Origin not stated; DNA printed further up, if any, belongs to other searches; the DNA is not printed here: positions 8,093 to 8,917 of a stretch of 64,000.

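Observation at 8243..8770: Island gene 2 encodes a probable stand-alone GIY-YIG-fold nuclease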

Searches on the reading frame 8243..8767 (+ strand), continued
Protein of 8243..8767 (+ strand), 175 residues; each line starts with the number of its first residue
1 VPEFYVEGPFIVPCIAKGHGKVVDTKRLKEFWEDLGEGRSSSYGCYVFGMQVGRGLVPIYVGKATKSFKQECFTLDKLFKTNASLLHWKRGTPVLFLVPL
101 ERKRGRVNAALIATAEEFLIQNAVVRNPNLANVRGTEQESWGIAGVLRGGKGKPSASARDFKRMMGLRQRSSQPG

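Call 58: find_encoding_contigs(protein=P0117, flank=7000, max_places=2)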
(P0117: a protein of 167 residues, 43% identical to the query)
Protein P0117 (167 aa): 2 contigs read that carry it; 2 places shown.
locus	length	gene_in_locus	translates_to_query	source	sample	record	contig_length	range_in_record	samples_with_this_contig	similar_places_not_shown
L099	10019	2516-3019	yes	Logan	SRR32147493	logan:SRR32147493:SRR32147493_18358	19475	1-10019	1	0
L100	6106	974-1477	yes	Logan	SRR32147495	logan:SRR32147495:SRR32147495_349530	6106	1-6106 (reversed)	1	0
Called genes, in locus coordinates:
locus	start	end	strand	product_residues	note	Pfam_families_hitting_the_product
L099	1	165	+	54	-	?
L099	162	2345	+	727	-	PF00378:ECH_1, PF16113:ECH_2, PF02737:3HCDH_N, PF00725:3HCDH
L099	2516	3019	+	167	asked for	-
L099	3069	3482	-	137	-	PF01610:DDE_Tnp_ISL3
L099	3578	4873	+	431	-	PF14015:DUF4231 (faint)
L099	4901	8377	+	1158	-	PF13676:TIR_2, PF13646:HEAT_2 (faint)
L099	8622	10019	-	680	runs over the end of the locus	PF20442:BrxL_N, PF13337:BrxL_ATPase, PF05362:Lon_C, PF13541:ChlI (faint)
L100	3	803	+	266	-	?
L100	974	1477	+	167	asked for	-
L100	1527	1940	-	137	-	PF01610:DDE_Tnp_ISL3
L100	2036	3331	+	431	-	PF14015:DUF4231 (faint)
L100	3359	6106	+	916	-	?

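Call 61: search_protein_families(library=pfam, proteins=[L055:6229-8919:-, L055:9114-9953:-, L055:10999-12546:-, L055:11681-13660:-, L055:13539-14438:-, L055:5360-6136:-], max_evalue=0.01)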
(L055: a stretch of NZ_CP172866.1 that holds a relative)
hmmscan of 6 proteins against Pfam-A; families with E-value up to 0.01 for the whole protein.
L055:6229-8919:- (897 aa): 1 family
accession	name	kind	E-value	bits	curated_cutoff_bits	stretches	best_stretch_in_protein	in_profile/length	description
PF10145.14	PhageMin_Tail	-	6.3e-26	91.9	33.2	1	98-297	1-201/201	Phage-related minor tail protein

L055:9114-9953:- (280 aa): 1 family
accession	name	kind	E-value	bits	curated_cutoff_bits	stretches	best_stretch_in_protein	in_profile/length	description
PF12322.14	T4_baseplate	-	5.5e-08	33.2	24.5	1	25-254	2-211/219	T4 bacteriophage base plate protein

L055:10999-12546:- (516 aa): 1 family
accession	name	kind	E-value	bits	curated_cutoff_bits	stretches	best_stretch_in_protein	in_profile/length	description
PF04984.19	Phage_sheath_1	-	0.00018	21.8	31.4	1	224-331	14-112/168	Phage tail sheath protein subtilisin-like domain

L055:11681-13660:- (660 aa): 0 families

L055:13539-14438:- (300 aa): 1 family
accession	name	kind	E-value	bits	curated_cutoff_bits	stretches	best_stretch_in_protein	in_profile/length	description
PF01833.30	TIG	-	2.7e-06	27.7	20.9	1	4-51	1-51/84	IPT/TIG domain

L055:5360-6136:- (259 aa): 0 families

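Call 64: search_dna_similar(query=window:8243-8767:+, collection=phages, mode=protein, max_evalue=0.001, max_rows=20)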
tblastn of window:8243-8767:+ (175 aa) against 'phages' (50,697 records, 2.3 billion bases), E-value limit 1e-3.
No match.
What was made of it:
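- Closest known: I-TevI catalytic domain. Different: There is no linker or DNA-binding domain, Arg27 is replaced, and the family is almost absent from phage genomes (call 64).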

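Call 65: search_dna_similar(query=window:8243-8767:+, collection=plasmids, mode=protein, max_evalue=0.001, max_rows=20)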
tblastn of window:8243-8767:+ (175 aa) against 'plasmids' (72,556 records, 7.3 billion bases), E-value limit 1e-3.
Records with a match: 4; places in all: 4; records where one place covers at least 80% of the query: 4.
Best place of each record, by identity: <60% 4.
By first word of the organism name: Ralstonia 3; Polymorphobacter 1.
By predicted mobility (MOB-suite, as given by PLSDB): mobilizable 3; non-mobilizable 1.
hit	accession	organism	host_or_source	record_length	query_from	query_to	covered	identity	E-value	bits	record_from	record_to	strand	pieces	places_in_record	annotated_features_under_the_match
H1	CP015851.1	Ralstonia solanacearum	Rhizoma kaempferiae,cell culture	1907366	6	169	94%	39.6%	6e-33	130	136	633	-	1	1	hypothetical protein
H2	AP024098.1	Ralstonia solanacearum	-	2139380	6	169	94%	39.6%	6e-33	130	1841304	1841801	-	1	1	hypothetical protein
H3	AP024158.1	Ralstonia solanacearum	Zingiber officinale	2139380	6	169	94%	39.6%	6e-33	130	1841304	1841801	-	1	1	hypothetical protein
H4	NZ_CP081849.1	Polymorphobacter megasporae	Megaspora,lichen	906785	4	160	90%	32.4%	3e-6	53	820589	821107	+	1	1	hypothetical protein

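Call 66: find_related_loci(query=A1, collection=viral_contigs, flank=6000)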
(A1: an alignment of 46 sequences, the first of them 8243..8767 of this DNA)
Query A1 (175 aa) in viral_contigs; peptide patterns used: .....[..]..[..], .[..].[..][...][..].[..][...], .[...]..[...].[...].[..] (x = any residue, [..] = any of these).
41 stretches matched a pattern; 4 encode a relative of the query (tblastn E <= 1e-3); 4 distinct loci.
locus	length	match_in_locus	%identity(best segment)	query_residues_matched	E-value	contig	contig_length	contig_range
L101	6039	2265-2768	40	3-168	9e-39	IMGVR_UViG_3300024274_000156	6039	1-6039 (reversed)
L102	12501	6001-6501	38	3-167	3e-32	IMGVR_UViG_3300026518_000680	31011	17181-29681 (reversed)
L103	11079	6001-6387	40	41-170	1e-23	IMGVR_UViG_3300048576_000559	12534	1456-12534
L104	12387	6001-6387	40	41-170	1e-23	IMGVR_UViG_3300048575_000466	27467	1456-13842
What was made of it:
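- On GIY-YIG homing endonucleases (I-TevI, Seg): 0 of 50,697 phage genomes and 4 viral contigs carry it (calls 64, 66).
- Closest known: Bacteriophage T4 endonuclease II. Different: It is phage-encoded, whereas this family is essentially cellular (calls 64, 66).
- It is virtually absent from viruses: 0 of 50,697 phage genomes and 4 loci among 2.9 million viral contigs (calls 64, 66).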

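Call 67: get_annotated_region(hit=H2, flank=9000)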
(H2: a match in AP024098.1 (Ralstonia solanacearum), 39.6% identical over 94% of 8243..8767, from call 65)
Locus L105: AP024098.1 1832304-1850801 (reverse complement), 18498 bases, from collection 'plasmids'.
description: Ralstonia solanacearum MAFF 211471 plasmid pMAFF211471 DNA, complete sequence
organism: Ralstonia solanacearum (NCBI taxid 305)
taxonomy: Bacteria; Pseudomonadota; Betaproteobacteria; Burkholderiales; Burkholderiaceae; Ralstonia; Ralstonia solanacearum
host: -; source: -; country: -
typing (MOB-suite, as given by PLSDB): mobilizable; relaxase MOBP
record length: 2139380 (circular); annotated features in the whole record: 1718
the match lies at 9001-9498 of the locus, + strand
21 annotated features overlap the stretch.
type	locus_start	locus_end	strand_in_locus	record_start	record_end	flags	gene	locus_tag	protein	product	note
CDS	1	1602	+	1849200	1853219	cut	-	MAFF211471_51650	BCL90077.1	ATP-binding protein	-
CDS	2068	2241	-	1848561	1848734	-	-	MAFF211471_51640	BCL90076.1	hypothetical protein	-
CDS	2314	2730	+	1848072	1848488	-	-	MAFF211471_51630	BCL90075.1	hypothetical protein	-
CDS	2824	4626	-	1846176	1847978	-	-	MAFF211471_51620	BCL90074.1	hypothetical protein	-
CDS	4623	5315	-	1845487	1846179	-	-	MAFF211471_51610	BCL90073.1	hypothetical protein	-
CDS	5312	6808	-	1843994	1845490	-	-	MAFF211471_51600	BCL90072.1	DNA helicase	-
CDS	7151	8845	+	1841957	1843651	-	-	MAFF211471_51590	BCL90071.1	hypothetical protein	-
CDS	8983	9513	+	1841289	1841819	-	-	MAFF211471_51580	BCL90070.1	hypothetical protein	-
CDS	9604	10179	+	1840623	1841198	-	-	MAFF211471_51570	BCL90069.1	hypothetical protein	-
CDS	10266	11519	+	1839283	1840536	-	-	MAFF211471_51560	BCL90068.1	putative transposase for insertion sequence element ISRM3-like protein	-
CDS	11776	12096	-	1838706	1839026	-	-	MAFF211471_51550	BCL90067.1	hypothetical protein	-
CDS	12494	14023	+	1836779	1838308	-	-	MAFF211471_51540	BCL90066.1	group II intron reverse transcriptase/maturase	-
CDS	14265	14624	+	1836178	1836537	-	-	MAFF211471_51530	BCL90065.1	hypothetical protein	-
CDS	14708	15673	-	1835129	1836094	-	-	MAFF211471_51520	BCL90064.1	IS5 family transposase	-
CDS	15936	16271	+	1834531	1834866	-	-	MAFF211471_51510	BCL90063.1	hypothetical protein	-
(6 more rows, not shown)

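Call 68: search_protein_families(library=padloc, proteins=[L105:7151-8842:+, L105:5315-6808:-, L105:4626-5315:-, L105:2827-4626:-, L105:9604-10176:+, L004:5091-5954:+, L004:3689-4336:+, L005:1276-1947:-], max_evalue=0.001)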
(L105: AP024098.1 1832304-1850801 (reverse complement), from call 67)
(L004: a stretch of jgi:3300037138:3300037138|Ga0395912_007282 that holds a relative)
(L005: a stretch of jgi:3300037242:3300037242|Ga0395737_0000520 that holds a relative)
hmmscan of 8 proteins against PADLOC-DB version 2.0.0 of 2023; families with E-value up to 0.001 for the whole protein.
L105:7151-8842:+ (564 aa): 0 families

L105:5315-6808:- (498 aa): 44 families (the best 25 are shown)
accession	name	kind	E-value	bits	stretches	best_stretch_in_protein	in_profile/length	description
PDLC01087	C3a187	-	1.7e-23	81.3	2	228-477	301-542/559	NERD+UvrD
PDLC00117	GajB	-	1.6e-22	77.8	1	416-480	516-576/604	UrvD helicase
PDLC00132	GajB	-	3.7e-21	73.4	2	41-326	7-299/625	UrvD helicase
PDLC00107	GajB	-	2.6e-20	70.6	3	416-480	481-558/587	UrvD helicase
PDLC00104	GajB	-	7.1e-19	65.9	1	47-132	11-101/574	UrvD helicase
PDLC03802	RTasHel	-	3.4e-17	60.5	1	50-392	17-331/675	DRT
PDLC00114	GajB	-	2.3e-16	57.5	2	418-480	551-613/635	UrvD helicase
PDLC00121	GajB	-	1.1e-15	55.2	2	247-401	203-359/565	UrvD helicase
PDLC00135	GajB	-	2.1e-15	54.7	1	192-322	116-248/603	UrvD helicase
PDLC03813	RTasNERD-Hel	-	7.5e-14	49.7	2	247-441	300-486/519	DRT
PDLC00127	GajB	-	1.4e-13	48.2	2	410-477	501-565/594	UrvD helicase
PDLC00123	GajB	-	4.4e-13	46.7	1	419-477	446-506/540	UrvD helicase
PDLC00148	GajB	-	5.3e-13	46.7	1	245-479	148-354/369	UrvD helicase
PDLC00111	GajB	-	3.1e-12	44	1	247-325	200-280/625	UrvD helicase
PDLC00112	GajB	-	1.6e-11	41.5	1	406-477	486-556/581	UrvD helicase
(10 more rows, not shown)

L105:4626-5315:- (230 aa): 1 family
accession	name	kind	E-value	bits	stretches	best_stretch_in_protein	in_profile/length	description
PDLC02991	DarT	-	0.00036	18.5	0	157-185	148-176/196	-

L105:2827-4626:- (600 aa): 0 families

L105:9604-10176:+ (191 aa): 0 families

L004:5091-5954:+ (288 aa): 0 families

L004:3689-4336:+ (216 aa): 0 families

L005:1276-1947:- (224 aa): 4 families
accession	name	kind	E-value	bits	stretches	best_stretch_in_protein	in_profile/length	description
PDLC00315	PtuB1|PtuB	-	8.2e-05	20.5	1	131-183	25-79/227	Unknown function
PDLC04248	PDC-M01B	-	0.00081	17.4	0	124-185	22-83/216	-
PDLC04262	PDC-M01B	-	0.00085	17.2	0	133-183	77-126/259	-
PDLC04256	PDC-M01B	-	0.00086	16.9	0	124-183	94-153/285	-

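Call 69: search_protein_families(library=pfam, proteins=[L105:7151-8842:+, L105:5315-6808:-, L105:4626-5315:-, L105:2827-4626:-, L105:9604-10176:+, L004:5091-5954:+], max_evalue=0.001)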
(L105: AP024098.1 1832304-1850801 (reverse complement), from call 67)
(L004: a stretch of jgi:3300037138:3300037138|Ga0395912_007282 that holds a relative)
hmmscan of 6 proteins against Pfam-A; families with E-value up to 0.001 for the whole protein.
L105:7151-8842:+ (564 aa): 1 family
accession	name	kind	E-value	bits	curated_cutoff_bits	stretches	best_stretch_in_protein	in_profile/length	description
PF14020.11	DUF4236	-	1.8e-16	60.8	27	1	3-53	1-55/55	Protein of unknown function (DUF4236)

L105:5315-6808:- (498 aa): 7 families
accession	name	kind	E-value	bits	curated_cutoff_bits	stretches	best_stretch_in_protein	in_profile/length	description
PF13361.12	UvrD_C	-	1.5e-21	77.7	25.6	2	419-479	291-348/350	UvrD-like helicase C-terminal domain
PF00580.27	UvrD-helicase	-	1.1e-13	51.9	23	1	42-289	5-255/271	UvrD/REP helicase N-terminal domain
PF13245.12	AAA_19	-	2.2e-12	47.8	25.1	1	50-287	10-131/134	AAA domain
PF13538.12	UvrD_C_2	-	1.4e-08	34.9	27.4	0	457-476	32-51/52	UvrD-like helicase C-terminal domain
PF01443.25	Viral_helicase1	-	5e-08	33.5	21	1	385-476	148-226/228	Viral superfamily 1 RNA helicase core domain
PF13401.12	AAA_22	-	0.0001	23.1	27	0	54-186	8-108/130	AAA domain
PF13604.12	AAA_30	-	0.00042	20.6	27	0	42-71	6-38/191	AAA domain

L105:4626-5315:- (230 aa): 1 family
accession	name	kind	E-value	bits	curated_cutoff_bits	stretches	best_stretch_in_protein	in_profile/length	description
PF14487.12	DarT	-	1.9e-17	64.1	22.5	1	20-197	1-189/201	ssDNA thymidine ADP-ribosyltransferase, DarT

L105:2827-4626:- (600 aa): 3 families
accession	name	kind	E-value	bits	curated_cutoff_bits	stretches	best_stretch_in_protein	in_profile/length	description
PF03747.19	ADP_ribosyl_GH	-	3.2e-34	119.3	26.2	1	23-353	1-284/287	ADP-ribosylglycohydrolase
PF00903.31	Glyoxalase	-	5.8e-06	27.1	20.6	1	488-586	5-121/121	Glyoxalase/Bleomycin resistance protein/Dioxygenase superfamily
PF12681.13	Glyoxalase_2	-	0.00073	19.9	30.1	0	490-531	6-47/118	Glyoxalase-like domain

L105:9604-10176:+ (191 aa): 0 families

L004:5091-5954:+ (288 aa): 0 families

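Call 75: search_protein_families(library=phrogs, proteins=[L102:3602-5944:-, L102:6518-6952:-, L102:6952-7446:-, L102:7439-7921:-, L102:7699-8922:-, L102:8922-10673:-, L102:1724-2749:-], max_evalue=0.00001)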
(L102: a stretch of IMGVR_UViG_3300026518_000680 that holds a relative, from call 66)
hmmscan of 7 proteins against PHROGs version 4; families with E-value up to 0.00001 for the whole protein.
L102:3602-5944:- (781 aa): 28 families (the best 25 are shown)
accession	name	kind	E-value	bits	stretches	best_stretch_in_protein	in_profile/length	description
phrog_1533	-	tail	5.4e-94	316.9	1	22-457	207-670/1688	tail length tape measure protein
phrog_28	-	tail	2.9e-81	275.6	1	12-508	214-701/1228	tail length tape measure protein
phrog_1272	-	tail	1.1e-78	266.3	1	21-585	206-830/1606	tail length tape measure protein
phrog_4704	-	tail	1.8e-75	255.8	1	22-429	174-584/625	tail length tape measure protein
phrog_991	-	tail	4.1e-75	254.4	1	21-706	223-934/1966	tail length tape measure protein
phrog_9696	-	tail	3.3e-64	218.3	1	20-420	32-423/1415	tail length tape measure protein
phrog_5218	-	unknown function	6.7e-55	187.9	1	21-457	176-660/1599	-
phrog_19074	-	unknown function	2.6e-48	165.8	1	49-380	139-473/1384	-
phrog_5493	-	tail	1e-47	164.2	1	29-290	33-296/1102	tail length tape measure protein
phrog_38390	-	tail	3.1e-47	162.3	1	23-453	15-445/1029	tail length tape measure protein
phrog_167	-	tail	4.9e-45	154.8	1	19-582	237-806/1555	tail length tape measure protein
phrog_1293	-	tail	2.8e-42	145.7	1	23-490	145-618/1424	tail length tape measure protein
phrog_58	-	tail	7.5e-38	131.6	1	32-581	296-830/1544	tail length tape measure protein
phrog_16692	-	unknown function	3.3e-33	116.2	1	41-300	156-418/1107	-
phrog_28420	-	tail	2.1e-23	83.4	1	43-507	30-485/906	tail length tape measure protein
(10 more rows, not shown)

L102:6518-6952:- (145 aa): 1 family
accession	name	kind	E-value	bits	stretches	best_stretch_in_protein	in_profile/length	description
phrog_5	-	connector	7.6e-07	30.2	1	1-142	88-205/239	tail completion or Neck1 protein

L102:6952-7446:- (165 aa): 0 families

L102:7439-7921:- (161 aa): 0 families

L102:7699-8922:- (408 aa): 2 families
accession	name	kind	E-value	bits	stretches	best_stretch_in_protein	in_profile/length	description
phrog_3244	-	head and packaging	3.1e-18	67.6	1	58-208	53-187/326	head maturation protease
phrog_4523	-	head and packaging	6e-13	49.4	1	95-407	84-400/644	major head and protease protein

L102:8922-10673:- (584 aa): 2 families
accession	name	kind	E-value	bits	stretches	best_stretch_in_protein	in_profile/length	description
phrog_21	-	head and packaging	5.3e-65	220.9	1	98-579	26-529/1362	portal protein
phrog_537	-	head and packaging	4.8e-23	82.5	1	377-573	26-224/233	portal protein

L102:1724-2749:- (342 aa): 0 families
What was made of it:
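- Closest known: I-TevI catalytic domain. Same: Some family copies sit between phage structural genes (calls 61, 75).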

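Call 78: predict_structure(alignment_id=A4)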
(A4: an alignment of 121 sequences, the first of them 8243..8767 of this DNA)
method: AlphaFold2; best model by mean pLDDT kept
length: 175 residues; sequences in the alignment: 121
mean_pLDDT: 84.9   pTM: 0.82
mean pLDDT of the five models: 84.9, 84.7, 84.5, 84.1, 79.7
residues with pLDDT >= 90: 106; 70-90: 42; 50-70: 10; < 50: 17
segments of 3 or more residues with pLDDT < 50: 137-146, 171-175
pLDDT, mean of each block of 10 residues (from residue 1): 87 95 98 96 97 94 96 96 94 96 82 91 89 55 40 78 78 44
secondary structure, 60 per line:
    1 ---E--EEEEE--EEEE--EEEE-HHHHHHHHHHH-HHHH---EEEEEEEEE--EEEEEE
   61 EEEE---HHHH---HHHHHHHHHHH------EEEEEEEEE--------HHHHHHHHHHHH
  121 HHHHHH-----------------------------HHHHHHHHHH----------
elements in order: E7-11 E14-17 E20-23 H25-35 H37-40 E44-52 E55-64 H68-71 H75-85 E92-100 H109-126 H156-165
